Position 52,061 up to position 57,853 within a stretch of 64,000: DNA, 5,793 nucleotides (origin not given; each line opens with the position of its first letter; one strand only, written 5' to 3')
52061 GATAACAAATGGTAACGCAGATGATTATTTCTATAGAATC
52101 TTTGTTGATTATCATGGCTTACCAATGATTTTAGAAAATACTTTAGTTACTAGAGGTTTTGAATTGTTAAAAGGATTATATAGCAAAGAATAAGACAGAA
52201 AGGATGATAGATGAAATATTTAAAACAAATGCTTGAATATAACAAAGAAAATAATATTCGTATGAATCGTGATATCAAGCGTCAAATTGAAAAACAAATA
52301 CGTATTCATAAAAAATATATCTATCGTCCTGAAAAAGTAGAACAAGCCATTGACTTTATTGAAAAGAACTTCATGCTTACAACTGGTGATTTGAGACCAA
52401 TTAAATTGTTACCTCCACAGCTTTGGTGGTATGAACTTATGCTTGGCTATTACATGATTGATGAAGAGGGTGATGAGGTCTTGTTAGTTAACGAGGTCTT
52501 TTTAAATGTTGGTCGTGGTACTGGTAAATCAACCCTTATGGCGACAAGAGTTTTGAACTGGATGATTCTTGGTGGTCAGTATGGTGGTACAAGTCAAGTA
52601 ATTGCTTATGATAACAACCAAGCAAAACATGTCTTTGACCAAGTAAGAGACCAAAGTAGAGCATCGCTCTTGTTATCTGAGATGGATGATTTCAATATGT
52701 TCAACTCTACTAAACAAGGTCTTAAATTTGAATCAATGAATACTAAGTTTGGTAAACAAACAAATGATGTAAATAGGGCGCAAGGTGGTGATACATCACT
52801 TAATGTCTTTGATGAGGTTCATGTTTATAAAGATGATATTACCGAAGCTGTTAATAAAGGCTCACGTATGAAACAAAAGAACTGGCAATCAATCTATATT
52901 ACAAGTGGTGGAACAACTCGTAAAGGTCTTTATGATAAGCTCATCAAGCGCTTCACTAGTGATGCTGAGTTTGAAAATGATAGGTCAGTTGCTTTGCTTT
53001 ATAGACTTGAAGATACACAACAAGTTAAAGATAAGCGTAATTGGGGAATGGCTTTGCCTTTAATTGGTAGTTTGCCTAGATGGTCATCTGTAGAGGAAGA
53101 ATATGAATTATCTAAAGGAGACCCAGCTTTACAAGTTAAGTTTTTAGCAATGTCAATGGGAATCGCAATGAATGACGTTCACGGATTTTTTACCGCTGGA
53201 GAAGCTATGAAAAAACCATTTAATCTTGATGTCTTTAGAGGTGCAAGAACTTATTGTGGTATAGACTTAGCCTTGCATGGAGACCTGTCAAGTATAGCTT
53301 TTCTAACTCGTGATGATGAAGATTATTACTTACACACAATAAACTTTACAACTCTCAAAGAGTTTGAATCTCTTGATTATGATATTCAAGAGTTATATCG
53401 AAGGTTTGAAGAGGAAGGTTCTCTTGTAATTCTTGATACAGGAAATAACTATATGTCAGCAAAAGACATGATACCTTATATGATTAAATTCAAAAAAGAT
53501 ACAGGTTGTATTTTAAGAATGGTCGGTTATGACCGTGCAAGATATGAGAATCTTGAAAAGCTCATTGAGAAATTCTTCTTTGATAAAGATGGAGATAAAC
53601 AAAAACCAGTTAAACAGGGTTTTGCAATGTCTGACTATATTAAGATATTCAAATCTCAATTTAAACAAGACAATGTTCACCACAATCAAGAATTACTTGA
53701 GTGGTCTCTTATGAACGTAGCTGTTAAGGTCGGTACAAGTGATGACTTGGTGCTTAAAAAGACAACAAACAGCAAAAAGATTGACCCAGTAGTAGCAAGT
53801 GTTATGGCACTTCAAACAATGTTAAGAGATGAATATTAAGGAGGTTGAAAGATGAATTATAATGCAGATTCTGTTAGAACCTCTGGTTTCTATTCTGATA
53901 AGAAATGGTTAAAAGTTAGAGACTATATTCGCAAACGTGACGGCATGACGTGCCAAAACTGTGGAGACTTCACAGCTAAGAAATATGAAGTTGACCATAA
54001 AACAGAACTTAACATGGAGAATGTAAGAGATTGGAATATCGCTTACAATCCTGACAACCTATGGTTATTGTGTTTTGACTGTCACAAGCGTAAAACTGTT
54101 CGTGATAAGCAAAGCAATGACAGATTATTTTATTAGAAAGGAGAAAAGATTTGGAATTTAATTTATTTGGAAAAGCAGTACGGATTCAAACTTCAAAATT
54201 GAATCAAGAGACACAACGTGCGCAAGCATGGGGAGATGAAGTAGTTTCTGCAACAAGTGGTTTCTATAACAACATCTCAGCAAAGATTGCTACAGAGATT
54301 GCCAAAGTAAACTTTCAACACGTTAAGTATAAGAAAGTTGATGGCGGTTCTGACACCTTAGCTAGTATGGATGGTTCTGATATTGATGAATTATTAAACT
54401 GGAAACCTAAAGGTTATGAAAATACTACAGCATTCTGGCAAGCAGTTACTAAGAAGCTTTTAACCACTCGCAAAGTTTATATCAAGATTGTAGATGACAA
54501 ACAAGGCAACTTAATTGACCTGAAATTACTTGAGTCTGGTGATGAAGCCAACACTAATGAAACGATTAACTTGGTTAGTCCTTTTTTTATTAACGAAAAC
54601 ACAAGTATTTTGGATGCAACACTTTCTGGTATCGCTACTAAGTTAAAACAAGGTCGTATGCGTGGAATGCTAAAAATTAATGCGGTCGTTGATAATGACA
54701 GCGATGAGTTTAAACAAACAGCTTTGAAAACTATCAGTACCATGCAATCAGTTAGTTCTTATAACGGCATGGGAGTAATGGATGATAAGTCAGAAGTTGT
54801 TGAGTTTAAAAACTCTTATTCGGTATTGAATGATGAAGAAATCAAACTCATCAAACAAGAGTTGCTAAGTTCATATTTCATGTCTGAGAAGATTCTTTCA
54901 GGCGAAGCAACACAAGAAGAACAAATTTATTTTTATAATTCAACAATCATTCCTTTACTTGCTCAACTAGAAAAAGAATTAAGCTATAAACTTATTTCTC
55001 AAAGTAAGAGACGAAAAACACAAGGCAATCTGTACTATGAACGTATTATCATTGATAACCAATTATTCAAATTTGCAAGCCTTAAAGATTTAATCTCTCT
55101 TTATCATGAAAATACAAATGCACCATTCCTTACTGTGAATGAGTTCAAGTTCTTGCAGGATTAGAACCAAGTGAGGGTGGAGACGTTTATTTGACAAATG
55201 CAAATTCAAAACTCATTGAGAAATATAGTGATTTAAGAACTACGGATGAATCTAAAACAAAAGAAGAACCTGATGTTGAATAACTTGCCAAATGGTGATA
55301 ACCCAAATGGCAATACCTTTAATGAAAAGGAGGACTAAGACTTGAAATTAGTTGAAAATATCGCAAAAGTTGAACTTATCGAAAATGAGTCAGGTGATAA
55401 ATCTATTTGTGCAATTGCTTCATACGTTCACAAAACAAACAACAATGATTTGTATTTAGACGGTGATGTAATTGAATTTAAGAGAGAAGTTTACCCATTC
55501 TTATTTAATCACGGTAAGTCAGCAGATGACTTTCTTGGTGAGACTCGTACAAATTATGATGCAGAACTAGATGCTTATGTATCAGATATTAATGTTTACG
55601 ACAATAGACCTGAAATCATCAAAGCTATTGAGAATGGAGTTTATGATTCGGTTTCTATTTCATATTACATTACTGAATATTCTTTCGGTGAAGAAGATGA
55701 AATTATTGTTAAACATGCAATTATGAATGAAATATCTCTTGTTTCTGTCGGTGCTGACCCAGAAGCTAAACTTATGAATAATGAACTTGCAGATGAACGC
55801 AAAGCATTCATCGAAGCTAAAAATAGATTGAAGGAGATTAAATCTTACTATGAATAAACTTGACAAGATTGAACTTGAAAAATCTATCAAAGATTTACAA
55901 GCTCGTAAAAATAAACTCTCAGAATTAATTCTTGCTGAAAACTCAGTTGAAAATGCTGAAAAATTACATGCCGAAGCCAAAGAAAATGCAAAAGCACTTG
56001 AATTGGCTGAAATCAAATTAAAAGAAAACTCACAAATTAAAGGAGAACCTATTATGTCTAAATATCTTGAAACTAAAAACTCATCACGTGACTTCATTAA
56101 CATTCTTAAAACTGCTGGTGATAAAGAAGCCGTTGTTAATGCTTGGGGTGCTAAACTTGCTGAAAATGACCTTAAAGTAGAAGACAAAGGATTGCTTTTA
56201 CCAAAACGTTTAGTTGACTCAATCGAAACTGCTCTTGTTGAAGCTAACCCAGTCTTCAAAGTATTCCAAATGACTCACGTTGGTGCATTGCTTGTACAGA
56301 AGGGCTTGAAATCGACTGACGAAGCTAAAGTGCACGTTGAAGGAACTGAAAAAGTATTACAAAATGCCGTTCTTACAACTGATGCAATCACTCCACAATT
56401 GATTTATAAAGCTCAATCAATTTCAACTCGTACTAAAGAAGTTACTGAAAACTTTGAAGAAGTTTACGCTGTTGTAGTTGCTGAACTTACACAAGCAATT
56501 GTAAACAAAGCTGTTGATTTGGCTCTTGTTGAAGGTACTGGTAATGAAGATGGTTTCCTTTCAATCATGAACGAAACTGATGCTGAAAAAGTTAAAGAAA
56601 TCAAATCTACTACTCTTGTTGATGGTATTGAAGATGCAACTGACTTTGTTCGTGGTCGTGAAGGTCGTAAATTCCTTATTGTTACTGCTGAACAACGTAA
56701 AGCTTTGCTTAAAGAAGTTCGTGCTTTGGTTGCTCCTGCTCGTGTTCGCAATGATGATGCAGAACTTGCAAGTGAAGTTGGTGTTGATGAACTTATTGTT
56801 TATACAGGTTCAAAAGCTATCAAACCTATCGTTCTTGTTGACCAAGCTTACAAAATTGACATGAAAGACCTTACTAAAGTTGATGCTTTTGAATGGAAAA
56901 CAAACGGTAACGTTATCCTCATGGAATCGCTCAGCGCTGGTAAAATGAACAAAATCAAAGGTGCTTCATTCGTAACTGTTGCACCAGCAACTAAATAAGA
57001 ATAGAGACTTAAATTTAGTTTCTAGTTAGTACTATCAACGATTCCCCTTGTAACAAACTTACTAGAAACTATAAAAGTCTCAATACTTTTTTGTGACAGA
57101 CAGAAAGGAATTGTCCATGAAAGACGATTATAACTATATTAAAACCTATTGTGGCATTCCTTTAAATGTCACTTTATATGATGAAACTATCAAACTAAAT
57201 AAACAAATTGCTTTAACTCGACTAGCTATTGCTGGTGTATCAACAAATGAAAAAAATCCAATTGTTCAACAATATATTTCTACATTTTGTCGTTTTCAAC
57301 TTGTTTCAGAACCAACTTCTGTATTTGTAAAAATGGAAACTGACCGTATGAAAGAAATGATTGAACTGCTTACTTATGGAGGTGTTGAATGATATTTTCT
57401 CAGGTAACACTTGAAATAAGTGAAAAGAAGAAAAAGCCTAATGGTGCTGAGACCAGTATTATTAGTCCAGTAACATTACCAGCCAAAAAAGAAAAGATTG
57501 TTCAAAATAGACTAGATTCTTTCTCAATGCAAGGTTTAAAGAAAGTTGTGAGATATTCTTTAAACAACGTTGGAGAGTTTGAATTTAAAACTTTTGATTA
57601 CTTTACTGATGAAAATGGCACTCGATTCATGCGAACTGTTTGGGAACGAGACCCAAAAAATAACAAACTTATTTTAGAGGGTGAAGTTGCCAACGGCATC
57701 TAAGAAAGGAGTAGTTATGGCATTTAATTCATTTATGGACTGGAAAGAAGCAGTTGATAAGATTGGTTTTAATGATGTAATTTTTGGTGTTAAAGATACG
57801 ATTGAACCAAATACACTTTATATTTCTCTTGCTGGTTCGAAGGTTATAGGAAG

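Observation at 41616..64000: An integrated, integrase-bearing phage with a Skunavirus (936-type) virion module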

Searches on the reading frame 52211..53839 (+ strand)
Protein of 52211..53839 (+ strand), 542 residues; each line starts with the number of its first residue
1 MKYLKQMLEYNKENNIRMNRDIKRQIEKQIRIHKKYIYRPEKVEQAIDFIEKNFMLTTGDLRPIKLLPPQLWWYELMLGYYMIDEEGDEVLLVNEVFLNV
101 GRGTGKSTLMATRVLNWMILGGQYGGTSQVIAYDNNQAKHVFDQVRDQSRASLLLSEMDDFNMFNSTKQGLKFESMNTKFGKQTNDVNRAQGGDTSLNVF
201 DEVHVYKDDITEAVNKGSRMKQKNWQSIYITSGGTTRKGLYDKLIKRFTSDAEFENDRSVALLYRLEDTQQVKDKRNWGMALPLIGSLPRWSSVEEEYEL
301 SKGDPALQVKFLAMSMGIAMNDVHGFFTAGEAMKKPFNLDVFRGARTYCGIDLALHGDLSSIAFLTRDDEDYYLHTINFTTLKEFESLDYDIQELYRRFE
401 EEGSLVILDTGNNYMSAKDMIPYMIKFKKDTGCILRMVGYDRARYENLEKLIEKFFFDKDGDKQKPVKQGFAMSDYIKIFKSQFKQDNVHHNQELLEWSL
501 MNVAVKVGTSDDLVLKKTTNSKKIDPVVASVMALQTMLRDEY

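Call 6: search_dna_similar(query=window:52211-53839:+, collection=phages, mode=protein, max_rows=30)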
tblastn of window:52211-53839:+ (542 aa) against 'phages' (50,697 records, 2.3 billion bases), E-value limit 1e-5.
Records with a match: 1449; places in all: 1449; records where one place covers at least 80% of the query: 1214.
Best place of each record, by identity: 60-80% 2; <60% 1447.
By first word of the organism name: Lactococcus 500; Staphylococcus 243; Streptococcus 160; Enterococcus 128; Paenibacillus 103; Bacillus 54; Leuconostoc 39; Ralstonia 18; Listeria 18; Escherichia 17; and 57 more.
By host as written in the record: Lactococcus lactis 312; - 99; Staphylococcus aureus 77; Enterococcus faecalis 43; Lactococcus lactis subsp. cremoris CA-49 42; Paenibacillus larvae 37; Bacillus anthracis 18; Paenibacillus larvae ATCC 9545 17; and 435 more.
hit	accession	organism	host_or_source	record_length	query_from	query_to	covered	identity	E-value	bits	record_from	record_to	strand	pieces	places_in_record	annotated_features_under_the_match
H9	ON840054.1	Caudoviricetes sp.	Rattus norvegicus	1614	7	541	99%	64.2%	0e+0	667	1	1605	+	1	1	large terminase protein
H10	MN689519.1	Lactococcus phage CHPC52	Lactococcus lactis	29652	1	541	100%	59.4%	3e-127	664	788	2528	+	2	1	terminase large subunit | hypothetical protein | homing endonuclease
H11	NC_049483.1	Lactococcus phage CHPC52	Lactococcus lactis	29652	1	541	100%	59.4%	3e-127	664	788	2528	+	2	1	terminase large subunit (x2) | HNH endonuclease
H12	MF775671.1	Lactococcus phage LP9205a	Lactococcus lactis subsp. cremoris CA-49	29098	1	541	100%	59.3%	0e+0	623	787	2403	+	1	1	terminase large subunit | HNH endonuclease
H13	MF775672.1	Lactococcus phage LP9205b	Lactococcus lactis subsp. cremoris CA-49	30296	1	541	100%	59.3%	0e+0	623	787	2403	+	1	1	terminase large subunit | HNH endonuclease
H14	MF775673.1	Lactococcus phage LP9206a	Lactococcus lactis subsp. cremoris CA-49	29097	1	541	100%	59.3%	0e+0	623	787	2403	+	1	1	terminase large subunit | HNH endonuclease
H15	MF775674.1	Lactococcus phage LP9206b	Lactococcus lactis subsp. cremoris CA-49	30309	1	541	100%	59.3%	0e+0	623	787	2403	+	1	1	terminase large subunit | HNH endonuclease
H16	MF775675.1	Lactococcus phage LP9206c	Lactococcus lactis subsp. cremoris CA-49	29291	1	541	100%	59.3%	0e+0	623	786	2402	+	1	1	terminase large subunit | HNH endonuclease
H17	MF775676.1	Lactococcus phage LP9207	Lactococcus lactis subsp. cremoris CA-49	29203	1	541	100%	59.3%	0e+0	623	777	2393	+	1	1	terminase large subunit | HNH endonuclease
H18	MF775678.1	Lactococcus phage LP9404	Lactococcus lactis subsp. cremoris CA-49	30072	1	541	100%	59.3%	0e+0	623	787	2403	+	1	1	terminase large subunit | HNH endonuclease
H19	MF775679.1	Lactococcus phage LP9405a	Lactococcus lactis subsp. cremoris CA-49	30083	1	541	100%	59.3%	0e+0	623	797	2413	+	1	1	terminase large subunit | HNH endonuclease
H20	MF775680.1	Lactococcus phage LP9405b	Lactococcus lactis subsp. cremoris CA-49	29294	1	541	100%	59.3%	0e+0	623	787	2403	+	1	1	terminase large subunit | HNH endonuclease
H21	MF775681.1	Lactococcus phage LP9406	Lactococcus lactis subsp. cremoris CA-49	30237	1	541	100%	59.3%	0e+0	623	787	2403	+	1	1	terminase large subunit | HNH endonuclease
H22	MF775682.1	Lactococcus phage LP9609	Lactococcus lactis subsp. cremoris CA-49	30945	1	541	100%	59.3%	0e+0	623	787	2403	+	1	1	terminase large subunit | HNH endonuclease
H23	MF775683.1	Lactococcus phage LP9701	Lactococcus lactis subsp. cremoris CA-49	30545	1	541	100%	59.3%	0e+0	623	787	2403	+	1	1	terminase large subunit | HNH endonuclease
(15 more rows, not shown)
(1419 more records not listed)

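Call 55: search_dna_similar(query=window:52211-53839:+, collection=phages, mode=protein, max_rows=45, rows=spread)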
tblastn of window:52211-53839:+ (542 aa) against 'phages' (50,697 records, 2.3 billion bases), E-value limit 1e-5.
Records with a match: 1449; places in all: 1449; records where one place covers at least 80% of the query: 1214.
Best place of each record, by identity: 60-80% 2; <60% 1447.
By first word of the organism name: Lactococcus 500; Staphylococcus 243; Streptococcus 160; Enterococcus 128; Paenibacillus 103; Bacillus 54; Leuconostoc 39; Ralstonia 18; Listeria 18; Escherichia 17; and 57 more.
By host as written in the record: Lactococcus lactis 312; - 99; Staphylococcus aureus 77; Enterococcus faecalis 43; Lactococcus lactis subsp. cremoris CA-49 42; Paenibacillus larvae 37; Bacillus anthracis 18; Paenibacillus larvae ATCC 9545 17; and 435 more.
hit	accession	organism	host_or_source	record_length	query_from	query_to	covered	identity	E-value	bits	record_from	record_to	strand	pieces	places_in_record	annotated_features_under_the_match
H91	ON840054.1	Caudoviricetes sp.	Rattus norvegicus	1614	7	541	99%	64.2%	0e+0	667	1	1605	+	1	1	large terminase protein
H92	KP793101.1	Lactococcus phage 936 group phage Phi4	Lactococcus lactis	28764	1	541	100%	59.1%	0e+0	621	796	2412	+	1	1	terminase large subunit | HNH endonuclease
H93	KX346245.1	Lactococcus phage 10W24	Lactococcus lactis subsp. cremoris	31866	1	541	100%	59.1%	0e+0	620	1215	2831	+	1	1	large terminase | HNH endonuclease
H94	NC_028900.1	Lactococcus phage SL4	Lactococcus lactis SMQ-404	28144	1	541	100%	59.1%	0e+0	615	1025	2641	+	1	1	putative terminase large subunit | HNH endonuclease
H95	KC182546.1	Lactococcus phage jm2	-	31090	1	541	100%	59.0%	0e+0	619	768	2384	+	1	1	putative terminase large subunit | putative HNH endonuclease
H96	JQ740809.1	Lactococcus phage ASCC502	Lactococcus lactis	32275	1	541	100%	59.0%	0e+0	617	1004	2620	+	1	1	putative terminase large subunit | putative HNH endonuclease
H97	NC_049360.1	Lactococcus phage 936 group phage Phi109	Lactococcus lactis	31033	1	541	100%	59.0%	0e+0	613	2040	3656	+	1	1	terminase large subunit | HNH endonuclease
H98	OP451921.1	Lactococcus phage CB30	Lactococcus lactis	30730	1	541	100%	58.8%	0e+0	616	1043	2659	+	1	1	terminase large subunit | HNH endonuclease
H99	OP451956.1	Lactococcus phage RMP4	Lactococcus lactis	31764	1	541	100%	58.8%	0e+0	616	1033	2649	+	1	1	terminase large subunit | HNH endonuclease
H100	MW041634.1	Lactococcus phage GP14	Lactococcus lactis subsp. cremoris ...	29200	1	541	100%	58.6%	0e+0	616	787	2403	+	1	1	terminase large subunit | HNH endonuclease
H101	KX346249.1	Lactococcus phage 16W23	Lactococcus lactis subsp. lactis bv. ...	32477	1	541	100%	58.4%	0e+0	615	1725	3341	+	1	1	large terminase | HNH endonuclease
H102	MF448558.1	Lactococcus phage 38503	Lactococcus lactis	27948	1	541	100%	58.2%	0e+0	608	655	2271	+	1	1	large terminase subunit | putative HNH endonuclease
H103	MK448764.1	Streptococcus phage Javan457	Streptococcus pyogenes ERR111888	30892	1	534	99%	28.1%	6e-55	206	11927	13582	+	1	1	terminase large subunit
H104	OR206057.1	Staphylococcus phage vB_SauS_PHM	methicillin-resistant Staphylococcus ...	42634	13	529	95%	24.8%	5e-23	110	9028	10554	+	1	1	terminase large subunit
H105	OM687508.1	Staphylococcus phage PHB25a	Staphylococcus aureus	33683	13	529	95%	24.2%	5e-22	106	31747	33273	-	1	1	terminase large subunit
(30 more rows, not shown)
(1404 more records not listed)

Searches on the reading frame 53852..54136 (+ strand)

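Call 12: search_protein_families(library=phrogs, proteins=[window:53852-54136:+], max_evalue=0.001)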
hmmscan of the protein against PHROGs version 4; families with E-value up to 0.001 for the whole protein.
window:53852-54136:+ (94 aa): 18 families
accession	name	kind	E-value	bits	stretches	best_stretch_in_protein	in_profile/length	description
phrog_144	-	DNA, RNA and nucleotide metabolism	6.6e-20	72.5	1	9-89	62-140/175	HNH endonuclease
phrog_119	-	DNA, RNA and nucleotide metabolism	2.8e-19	70.3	1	7-88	179-261/443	HNH endonuclease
phrog_589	-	DNA, RNA and nucleotide metabolism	1.1e-16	62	1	9-89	69-146/179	HNH endonuclease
phrog_4581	-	head and packaging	6.3e-16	59.7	1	12-88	46-115/395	terminase small subunit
phrog_25061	-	DNA, RNA and nucleotide metabolism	8.1e-13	50.3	1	9-83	117-187/219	HNH endonuclease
phrog_5956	-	DNA, RNA and nucleotide metabolism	6.5e-12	46.3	1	10-88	38-114/138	HNH endonuclease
phrog_8446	-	DNA, RNA and nucleotide metabolism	6e-11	43.4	1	17-80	126-194/211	HNH endonuclease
phrog_7785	-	DNA, RNA and nucleotide metabolism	9e-10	39.7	1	22-86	61-116/147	HNH endonuclease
phrog_333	-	DNA, RNA and nucleotide metabolism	3.3e-09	38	1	17-89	19-86/138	HNH endonuclease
phrog_1271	-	DNA, RNA and nucleotide metabolism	4.4e-09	37.2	1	16-89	251-323/361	HNH endonuclease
phrog_1985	-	DNA, RNA and nucleotide metabolism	6.1e-07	30.6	1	27-87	60-128/184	HNH endonuclease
phrog_5034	-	DNA, RNA and nucleotide metabolism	2.5e-06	28.7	1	16-81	16-78/138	NinG/ Rap DNA junction specific endonuclease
phrog_6050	-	DNA, RNA and nucleotide metabolism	4.5e-06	26.7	1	18-86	298-362/402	HNH endonuclease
phrog_740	-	DNA, RNA and nucleotide metabolism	6e-06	26.4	1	20-87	27-90/332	HNH endonuclease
phrog_3106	-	DNA, RNA and nucleotide metabolism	3.1e-05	24.8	1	18-88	146-227/252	HNH endonuclease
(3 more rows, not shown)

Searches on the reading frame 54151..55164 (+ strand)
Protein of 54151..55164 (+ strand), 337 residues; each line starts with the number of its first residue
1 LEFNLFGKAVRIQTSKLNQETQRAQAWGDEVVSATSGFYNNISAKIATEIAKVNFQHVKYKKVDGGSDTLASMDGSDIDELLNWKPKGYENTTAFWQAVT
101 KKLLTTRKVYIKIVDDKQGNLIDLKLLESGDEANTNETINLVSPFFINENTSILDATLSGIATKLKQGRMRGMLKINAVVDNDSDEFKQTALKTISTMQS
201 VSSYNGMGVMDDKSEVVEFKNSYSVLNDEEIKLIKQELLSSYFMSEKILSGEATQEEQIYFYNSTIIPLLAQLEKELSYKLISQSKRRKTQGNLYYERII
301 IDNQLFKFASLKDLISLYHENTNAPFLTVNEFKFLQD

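Call 12: search_protein_families(library=phrogs, proteins=[window:54151-55164:+], max_evalue=0.001)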
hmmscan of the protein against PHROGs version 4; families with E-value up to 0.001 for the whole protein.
window:54151-55164:+ (337 aa): 2 families
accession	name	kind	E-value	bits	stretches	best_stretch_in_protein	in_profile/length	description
phrog_12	-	head and packaging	3.2e-32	113.3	1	40-332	97-409/646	portal protein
phrog_11323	-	unknown function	0.00036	21.6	1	256-336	15-88/130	-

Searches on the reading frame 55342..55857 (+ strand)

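Call 12: search_protein_families(library=phrogs, proteins=[window:55342-55857:+], max_evalue=0.001)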
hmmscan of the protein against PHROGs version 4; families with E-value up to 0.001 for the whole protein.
window:55342-55857:+ (171 aa): 4 families
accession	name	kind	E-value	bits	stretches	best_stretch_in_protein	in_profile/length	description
phrog_80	-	head and packaging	1.5e-11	45.3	1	11-159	228-390/607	head maturation protease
phrog_617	-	head and packaging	3.2e-09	37.2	1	46-153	57-167/626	major head protein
phrog_4523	-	head and packaging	5.4e-07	29.7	1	34-158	53-187/644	major head and protease protein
phrog_2263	-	head and packaging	3.2e-06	27.3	1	92-163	118-190/551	major head protein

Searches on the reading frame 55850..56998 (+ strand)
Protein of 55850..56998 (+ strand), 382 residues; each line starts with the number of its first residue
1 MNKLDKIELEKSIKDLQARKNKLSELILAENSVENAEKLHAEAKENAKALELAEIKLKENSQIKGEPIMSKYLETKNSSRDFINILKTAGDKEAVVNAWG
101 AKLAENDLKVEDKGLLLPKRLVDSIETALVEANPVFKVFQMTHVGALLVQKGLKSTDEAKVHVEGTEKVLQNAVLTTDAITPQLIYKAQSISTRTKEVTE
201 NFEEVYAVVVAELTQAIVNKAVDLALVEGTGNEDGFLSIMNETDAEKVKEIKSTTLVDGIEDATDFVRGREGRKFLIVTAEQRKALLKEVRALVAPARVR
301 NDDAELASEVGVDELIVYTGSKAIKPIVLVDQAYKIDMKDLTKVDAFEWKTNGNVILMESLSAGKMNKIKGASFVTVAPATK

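Call 7: search_dna_similar(query=window:55850-56998:+, collection=phages, mode=protein, max_rows=30)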
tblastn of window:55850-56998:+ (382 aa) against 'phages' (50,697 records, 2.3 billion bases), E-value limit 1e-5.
Records with a match: 380; places in all: 380; records where one place covers at least 80% of the query: 379.
Best place of each record, by identity: <60% 380.
By first word of the organism name: Lactococcus 377; Skunavirus 3.
By host as written in the record: Lactococcus lactis 229; Lactococcus lactis subsp. cremoris CA-49 42; - 29; Lactococcus lactis subsp. lactis bv. diacetylactis 13; Lactococcus lactis IL1403 11; Lactococcus lactis SMQ-404 10; Lactococcus lactis subsp. cremoris 6; Lactococcus sp. 936 5; and 15 more.
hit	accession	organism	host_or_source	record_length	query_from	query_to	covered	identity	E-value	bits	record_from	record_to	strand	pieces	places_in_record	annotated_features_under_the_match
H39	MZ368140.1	Lactococcus phage PLG-II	Lactococcus garvieae sero type II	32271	1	377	99%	45.4%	7e-89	298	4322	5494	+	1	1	major capsid protein | Ig-like domain containing protein | prohead protease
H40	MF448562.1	Lactococcus phage 56301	Lactococcus lactis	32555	64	378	82%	54.0%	3e-106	348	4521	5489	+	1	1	major capsid protein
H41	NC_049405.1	Lactococcus phage 56301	Lactococcus lactis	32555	64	378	82%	54.0%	3e-106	348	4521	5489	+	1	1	minor head protein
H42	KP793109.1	Lactococcus phage 936 group phage PhiC0139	Lactococcus lactis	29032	64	378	82%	54.0%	4e-101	333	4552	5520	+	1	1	major capsid protein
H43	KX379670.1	Lactococcus phage 19W07F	Lactococcus lactis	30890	64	378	82%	54.0%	2e-100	332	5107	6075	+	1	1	major capsid protein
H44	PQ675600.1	Lactococcus phage M19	Lactococcus sp.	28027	64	378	82%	54.0%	8e-99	327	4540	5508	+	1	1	major capsid protein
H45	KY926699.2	Lactococcus phage PLgY-30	Lactococcus garvieae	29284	1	377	99%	44.9%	8e-87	292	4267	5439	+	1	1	major capsid protein | minor capsid protein | protease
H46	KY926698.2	Lactococcus phage PLgY-16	Lactococcus garvieae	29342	1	377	99%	44.9%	8e-87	292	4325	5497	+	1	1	major capsid protein | minor capsid protein | protease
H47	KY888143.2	Lactococcus phage PLgW-1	Lactococcus garvieae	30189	1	377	99%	44.9%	8e-87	292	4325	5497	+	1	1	major capsid protein | minor capsid protein | protease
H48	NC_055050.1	Lactococcus phage PLgW-1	Lactococcus garvieae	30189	1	377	99%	44.9%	8e-87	292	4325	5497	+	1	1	minor head protein | major tail protein | protease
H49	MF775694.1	Lactococcus phage LP0212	Lactococcus lactis subsp. cremoris CA-49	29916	64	378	82%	53.7%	4e-101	333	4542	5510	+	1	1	major capsid protein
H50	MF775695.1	Lactococcus phage LP0304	Lactococcus lactis subsp. cremoris CA-49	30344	64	378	82%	53.7%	4e-101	333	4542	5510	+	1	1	major capsid protein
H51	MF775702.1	Lactococcus phage LP1407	Lactococcus lactis subsp. cremoris CA-49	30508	64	378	82%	53.7%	4e-101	333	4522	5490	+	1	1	major capsid protein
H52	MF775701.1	Lactococcus phage LP1110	Lactococcus lactis subsp. cremoris CA-49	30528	64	378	82%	53.7%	4e-101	333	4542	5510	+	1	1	major capsid protein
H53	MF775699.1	Lactococcus phage LP1005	Lactococcus lactis subsp. cremoris CA-49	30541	64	378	82%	53.7%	4e-101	333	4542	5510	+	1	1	major capsid protein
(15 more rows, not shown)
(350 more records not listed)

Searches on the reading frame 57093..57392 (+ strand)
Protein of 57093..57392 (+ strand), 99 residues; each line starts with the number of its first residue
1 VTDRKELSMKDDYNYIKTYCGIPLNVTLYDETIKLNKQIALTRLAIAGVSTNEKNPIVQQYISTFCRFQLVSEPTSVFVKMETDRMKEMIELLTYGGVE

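Call 12: search_protein_families(library=phrogs, proteins=[window:57093-57392:+], max_evalue=0.001)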
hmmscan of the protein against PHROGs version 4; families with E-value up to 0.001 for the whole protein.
window:57093-57392:+ (99 aa): 1 family
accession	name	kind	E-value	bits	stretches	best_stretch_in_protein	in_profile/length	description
phrog_1428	-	connector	3.3e-19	69.7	1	14-98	3-87/87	head-tail connector protein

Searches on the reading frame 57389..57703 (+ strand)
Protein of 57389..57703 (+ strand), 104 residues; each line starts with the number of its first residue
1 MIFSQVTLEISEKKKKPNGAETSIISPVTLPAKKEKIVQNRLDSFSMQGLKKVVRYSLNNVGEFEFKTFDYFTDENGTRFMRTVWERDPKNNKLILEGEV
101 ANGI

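Call 12: search_protein_families(library=phrogs, proteins=[window:57389-57703:+], max_evalue=0.001)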
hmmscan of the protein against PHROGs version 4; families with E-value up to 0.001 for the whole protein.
window:57389-57703:+ (104 aa): 1 family
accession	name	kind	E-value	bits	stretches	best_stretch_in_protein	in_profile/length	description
phrog_1429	-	head and packaging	8.2e-41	139.6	1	1-104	1-104/104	virion structural protein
